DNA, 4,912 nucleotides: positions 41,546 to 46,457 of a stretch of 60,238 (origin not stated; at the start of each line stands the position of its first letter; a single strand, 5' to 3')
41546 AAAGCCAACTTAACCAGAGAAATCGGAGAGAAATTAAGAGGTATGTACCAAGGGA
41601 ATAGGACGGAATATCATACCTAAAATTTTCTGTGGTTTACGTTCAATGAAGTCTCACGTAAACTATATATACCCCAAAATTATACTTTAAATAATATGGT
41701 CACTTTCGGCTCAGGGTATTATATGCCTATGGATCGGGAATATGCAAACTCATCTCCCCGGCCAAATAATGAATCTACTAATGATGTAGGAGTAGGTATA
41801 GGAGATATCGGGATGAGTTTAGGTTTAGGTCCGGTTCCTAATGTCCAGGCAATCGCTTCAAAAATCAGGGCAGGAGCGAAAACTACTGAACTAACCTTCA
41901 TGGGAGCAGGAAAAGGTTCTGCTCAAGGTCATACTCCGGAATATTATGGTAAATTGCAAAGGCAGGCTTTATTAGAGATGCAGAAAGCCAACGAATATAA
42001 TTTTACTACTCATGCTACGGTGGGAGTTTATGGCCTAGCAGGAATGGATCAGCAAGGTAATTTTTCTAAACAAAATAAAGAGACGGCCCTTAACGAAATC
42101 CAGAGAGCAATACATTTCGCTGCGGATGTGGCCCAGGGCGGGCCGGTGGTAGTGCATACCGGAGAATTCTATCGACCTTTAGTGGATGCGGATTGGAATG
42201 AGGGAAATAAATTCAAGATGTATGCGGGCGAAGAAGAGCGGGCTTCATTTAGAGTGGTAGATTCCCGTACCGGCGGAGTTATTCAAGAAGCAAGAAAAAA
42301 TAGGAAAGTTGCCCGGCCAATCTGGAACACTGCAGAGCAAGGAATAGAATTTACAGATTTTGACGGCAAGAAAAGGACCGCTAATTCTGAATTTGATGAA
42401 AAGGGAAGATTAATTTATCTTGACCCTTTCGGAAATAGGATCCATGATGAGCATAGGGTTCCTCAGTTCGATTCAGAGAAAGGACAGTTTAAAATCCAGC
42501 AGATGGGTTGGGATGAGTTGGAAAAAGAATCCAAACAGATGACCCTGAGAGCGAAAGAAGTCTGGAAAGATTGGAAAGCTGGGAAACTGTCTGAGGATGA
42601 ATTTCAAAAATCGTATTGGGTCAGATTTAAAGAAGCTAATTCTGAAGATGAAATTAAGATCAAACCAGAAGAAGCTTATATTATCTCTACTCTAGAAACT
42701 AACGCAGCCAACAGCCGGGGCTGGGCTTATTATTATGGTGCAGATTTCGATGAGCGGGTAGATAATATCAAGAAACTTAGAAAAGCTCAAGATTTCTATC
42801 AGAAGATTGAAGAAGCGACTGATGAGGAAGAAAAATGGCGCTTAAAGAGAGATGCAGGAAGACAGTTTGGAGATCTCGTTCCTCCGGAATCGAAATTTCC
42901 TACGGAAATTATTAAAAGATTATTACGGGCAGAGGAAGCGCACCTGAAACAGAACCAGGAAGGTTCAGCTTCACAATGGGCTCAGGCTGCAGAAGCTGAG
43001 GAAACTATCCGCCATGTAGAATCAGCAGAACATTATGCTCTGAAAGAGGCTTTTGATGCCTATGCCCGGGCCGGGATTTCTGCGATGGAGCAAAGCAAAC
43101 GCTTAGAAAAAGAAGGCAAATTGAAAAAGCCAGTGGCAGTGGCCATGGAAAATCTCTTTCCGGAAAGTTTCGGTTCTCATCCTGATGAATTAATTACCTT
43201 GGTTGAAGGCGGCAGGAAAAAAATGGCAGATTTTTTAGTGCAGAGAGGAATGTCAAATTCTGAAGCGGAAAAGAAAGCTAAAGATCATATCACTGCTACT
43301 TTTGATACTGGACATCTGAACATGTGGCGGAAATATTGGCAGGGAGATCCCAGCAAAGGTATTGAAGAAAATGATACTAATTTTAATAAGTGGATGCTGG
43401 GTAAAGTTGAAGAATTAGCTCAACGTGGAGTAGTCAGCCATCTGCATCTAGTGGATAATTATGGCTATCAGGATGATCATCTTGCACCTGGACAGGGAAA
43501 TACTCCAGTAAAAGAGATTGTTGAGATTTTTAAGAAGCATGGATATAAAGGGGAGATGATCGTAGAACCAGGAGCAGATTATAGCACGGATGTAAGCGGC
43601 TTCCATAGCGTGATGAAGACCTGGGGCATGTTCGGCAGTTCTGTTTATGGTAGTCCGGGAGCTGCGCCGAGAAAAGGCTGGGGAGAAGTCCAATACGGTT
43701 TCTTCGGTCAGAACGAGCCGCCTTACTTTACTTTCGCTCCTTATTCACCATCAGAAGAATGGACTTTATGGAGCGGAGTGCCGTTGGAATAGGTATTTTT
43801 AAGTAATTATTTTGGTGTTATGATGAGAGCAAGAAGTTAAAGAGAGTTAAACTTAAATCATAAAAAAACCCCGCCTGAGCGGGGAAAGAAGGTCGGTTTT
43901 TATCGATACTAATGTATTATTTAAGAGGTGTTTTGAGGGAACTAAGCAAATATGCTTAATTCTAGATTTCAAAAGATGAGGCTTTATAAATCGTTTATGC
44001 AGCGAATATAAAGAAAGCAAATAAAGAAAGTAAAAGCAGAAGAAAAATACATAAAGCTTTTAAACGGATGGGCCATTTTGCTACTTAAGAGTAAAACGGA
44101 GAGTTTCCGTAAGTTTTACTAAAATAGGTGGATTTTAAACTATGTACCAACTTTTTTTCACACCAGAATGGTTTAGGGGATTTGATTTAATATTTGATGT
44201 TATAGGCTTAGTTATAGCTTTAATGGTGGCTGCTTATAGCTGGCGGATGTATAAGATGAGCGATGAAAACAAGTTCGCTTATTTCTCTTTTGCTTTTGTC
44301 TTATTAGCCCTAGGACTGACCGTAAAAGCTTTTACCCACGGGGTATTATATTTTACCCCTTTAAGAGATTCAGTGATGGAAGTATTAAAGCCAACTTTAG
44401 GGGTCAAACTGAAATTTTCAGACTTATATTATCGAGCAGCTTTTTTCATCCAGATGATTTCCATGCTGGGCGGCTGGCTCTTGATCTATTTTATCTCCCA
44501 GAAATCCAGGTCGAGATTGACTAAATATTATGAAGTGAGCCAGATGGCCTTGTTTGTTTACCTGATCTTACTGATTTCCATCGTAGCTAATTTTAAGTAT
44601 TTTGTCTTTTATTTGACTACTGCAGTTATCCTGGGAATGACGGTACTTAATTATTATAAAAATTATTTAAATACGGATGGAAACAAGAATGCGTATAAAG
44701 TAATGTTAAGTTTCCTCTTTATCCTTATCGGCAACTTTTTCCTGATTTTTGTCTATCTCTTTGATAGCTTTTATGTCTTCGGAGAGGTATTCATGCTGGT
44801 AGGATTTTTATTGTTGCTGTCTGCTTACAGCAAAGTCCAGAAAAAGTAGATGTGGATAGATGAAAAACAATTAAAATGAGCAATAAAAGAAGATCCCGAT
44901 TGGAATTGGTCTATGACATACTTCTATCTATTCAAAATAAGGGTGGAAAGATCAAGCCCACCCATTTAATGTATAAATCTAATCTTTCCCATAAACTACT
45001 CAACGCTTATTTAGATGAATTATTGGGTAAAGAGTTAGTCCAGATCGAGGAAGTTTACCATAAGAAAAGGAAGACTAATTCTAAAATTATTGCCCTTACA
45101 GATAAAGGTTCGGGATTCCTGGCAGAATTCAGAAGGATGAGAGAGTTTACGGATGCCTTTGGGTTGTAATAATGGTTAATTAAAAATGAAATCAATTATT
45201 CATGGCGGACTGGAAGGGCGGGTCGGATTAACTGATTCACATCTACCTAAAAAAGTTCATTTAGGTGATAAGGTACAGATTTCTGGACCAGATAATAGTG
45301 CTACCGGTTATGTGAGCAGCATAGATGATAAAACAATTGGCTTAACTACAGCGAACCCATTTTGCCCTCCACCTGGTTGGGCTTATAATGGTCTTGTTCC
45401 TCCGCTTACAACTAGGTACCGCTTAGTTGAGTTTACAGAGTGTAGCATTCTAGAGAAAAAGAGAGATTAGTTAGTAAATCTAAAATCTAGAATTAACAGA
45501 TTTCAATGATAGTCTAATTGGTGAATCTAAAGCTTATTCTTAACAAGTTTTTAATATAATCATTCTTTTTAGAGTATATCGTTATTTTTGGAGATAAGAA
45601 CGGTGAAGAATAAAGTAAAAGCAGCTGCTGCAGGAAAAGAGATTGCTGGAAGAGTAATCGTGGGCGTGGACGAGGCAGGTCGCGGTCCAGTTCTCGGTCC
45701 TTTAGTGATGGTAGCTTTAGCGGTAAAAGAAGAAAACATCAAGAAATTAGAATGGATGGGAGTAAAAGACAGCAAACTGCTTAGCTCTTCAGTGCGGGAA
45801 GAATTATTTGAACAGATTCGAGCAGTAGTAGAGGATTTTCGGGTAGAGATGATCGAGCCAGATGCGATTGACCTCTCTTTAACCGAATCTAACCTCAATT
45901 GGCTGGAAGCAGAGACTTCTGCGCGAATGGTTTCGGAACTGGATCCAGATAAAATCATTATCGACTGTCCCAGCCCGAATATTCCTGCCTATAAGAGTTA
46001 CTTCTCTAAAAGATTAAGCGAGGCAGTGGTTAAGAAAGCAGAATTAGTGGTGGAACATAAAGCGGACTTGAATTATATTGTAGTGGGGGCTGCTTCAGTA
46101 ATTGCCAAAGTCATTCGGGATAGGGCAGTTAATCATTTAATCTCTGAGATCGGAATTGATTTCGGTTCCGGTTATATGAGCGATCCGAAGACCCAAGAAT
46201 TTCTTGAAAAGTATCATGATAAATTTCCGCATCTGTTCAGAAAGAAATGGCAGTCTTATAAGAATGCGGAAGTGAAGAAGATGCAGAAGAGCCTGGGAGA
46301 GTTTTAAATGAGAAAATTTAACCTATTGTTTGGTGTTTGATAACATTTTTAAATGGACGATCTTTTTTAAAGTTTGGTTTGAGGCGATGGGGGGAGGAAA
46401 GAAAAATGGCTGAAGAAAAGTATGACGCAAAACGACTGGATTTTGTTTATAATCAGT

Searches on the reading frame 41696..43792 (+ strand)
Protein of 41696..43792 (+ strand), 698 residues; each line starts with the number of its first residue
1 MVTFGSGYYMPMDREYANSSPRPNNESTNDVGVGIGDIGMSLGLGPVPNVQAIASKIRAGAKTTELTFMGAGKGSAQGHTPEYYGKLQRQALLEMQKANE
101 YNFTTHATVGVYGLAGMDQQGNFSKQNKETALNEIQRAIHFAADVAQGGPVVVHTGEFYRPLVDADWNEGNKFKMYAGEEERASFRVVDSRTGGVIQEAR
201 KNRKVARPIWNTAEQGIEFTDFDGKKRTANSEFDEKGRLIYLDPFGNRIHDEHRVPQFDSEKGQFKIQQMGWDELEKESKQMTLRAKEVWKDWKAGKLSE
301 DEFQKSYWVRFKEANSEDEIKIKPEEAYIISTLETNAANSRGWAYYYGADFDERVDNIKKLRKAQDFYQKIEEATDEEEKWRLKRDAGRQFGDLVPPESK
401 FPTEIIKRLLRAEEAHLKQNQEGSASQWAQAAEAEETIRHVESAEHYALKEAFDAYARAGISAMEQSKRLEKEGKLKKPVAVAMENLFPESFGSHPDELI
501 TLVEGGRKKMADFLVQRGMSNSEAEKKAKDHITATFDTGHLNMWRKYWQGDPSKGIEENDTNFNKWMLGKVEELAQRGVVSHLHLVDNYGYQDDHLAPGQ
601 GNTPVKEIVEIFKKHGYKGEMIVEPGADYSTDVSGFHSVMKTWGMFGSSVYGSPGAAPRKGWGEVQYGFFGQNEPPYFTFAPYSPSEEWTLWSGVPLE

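Call 36: search_protein_families(library=pfam, proteins=[window:41696-43792:+])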
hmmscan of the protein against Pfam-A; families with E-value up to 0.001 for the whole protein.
window:41696-43792:+ (698 aa): 1 family
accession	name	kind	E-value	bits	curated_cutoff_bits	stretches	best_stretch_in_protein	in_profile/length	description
PF01261.30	AP_endonuc_2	-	7.8e-12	45.9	31.1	1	529-625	150-229/249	Xylose isomerase-like TIM barrel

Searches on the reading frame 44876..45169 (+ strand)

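Call 36: search_protein_families(library=pfam, proteins=[window:44876-45169:+])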
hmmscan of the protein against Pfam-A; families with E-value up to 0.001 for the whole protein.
window:44876-45169:+ (97 aa): 1 family
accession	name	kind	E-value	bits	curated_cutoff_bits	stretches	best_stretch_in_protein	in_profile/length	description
PF14947.12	HTH_45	-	2.2e-17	63.3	25.5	1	5-91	1-75/77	Winged helix-turn-helix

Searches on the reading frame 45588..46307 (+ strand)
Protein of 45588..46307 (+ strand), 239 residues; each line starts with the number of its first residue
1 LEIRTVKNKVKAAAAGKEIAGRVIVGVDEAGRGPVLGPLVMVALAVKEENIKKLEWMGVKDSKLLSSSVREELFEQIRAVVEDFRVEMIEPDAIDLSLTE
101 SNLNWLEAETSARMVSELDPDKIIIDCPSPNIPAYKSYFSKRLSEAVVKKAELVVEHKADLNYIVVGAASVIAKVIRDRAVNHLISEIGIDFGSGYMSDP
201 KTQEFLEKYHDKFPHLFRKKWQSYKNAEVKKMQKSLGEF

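Call 36: search_protein_families(library=pfam, proteins=[window:45588-46307:+])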
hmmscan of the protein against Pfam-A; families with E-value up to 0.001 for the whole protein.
window:45588-46307:+ (239 aa): 1 family
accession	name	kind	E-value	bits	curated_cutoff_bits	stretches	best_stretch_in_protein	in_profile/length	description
PF01351.25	RNase_HII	-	4.2e-43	148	25.8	1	25-222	1-197/199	Ribonuclease HII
